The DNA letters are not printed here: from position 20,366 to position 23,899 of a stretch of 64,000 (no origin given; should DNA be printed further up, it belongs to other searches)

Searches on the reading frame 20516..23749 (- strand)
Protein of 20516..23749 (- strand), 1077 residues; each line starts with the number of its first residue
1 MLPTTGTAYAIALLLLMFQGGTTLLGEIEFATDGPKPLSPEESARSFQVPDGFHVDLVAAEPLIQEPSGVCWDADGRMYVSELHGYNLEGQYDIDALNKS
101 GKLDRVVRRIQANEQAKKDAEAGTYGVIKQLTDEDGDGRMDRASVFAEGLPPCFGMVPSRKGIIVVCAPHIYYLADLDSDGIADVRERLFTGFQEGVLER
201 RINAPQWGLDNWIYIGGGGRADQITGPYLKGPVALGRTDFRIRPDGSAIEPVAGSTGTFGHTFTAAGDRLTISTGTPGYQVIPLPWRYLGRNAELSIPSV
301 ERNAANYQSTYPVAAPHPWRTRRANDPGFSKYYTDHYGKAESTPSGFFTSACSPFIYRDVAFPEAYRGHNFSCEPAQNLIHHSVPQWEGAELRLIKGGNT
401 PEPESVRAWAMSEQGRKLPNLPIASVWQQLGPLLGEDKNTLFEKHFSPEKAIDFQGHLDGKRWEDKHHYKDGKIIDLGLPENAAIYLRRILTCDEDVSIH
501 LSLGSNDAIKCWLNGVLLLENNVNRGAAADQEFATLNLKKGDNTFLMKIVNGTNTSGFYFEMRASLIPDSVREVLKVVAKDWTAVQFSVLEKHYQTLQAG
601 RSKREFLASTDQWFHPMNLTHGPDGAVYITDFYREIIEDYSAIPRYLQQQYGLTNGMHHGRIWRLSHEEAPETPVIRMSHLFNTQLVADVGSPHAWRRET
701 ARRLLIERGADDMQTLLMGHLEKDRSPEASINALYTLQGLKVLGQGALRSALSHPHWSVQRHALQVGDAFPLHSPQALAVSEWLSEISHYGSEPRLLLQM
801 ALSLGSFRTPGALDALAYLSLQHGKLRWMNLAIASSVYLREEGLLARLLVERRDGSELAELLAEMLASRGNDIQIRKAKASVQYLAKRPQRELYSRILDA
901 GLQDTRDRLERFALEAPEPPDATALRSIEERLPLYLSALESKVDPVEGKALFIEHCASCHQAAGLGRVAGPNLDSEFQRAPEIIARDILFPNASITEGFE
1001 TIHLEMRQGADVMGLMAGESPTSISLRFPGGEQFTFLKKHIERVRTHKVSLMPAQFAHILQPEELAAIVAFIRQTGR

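Call 79: search_protein_families(library=pfam, proteins=[window:20516-23749:-], max_evalue=0.0001)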
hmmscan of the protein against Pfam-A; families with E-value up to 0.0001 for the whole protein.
window:20516-23749:- (1077 aa): 3 families
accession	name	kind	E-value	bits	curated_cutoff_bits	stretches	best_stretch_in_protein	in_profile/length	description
PF23500.1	DUF7133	-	2.2e-98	330.5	27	2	39-392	1-309/385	Domain of unknown function (DUF7133)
PF00034.26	Cytochrom_C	-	3.9e-09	38.1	21.3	1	947-989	3-46/90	Cytochrome c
PF13442.11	Cytochrome_CBB3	-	5.1e-06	27.2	27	0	947-982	5-35/68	Cytochrome C oxidase, cbb3-type, subunit III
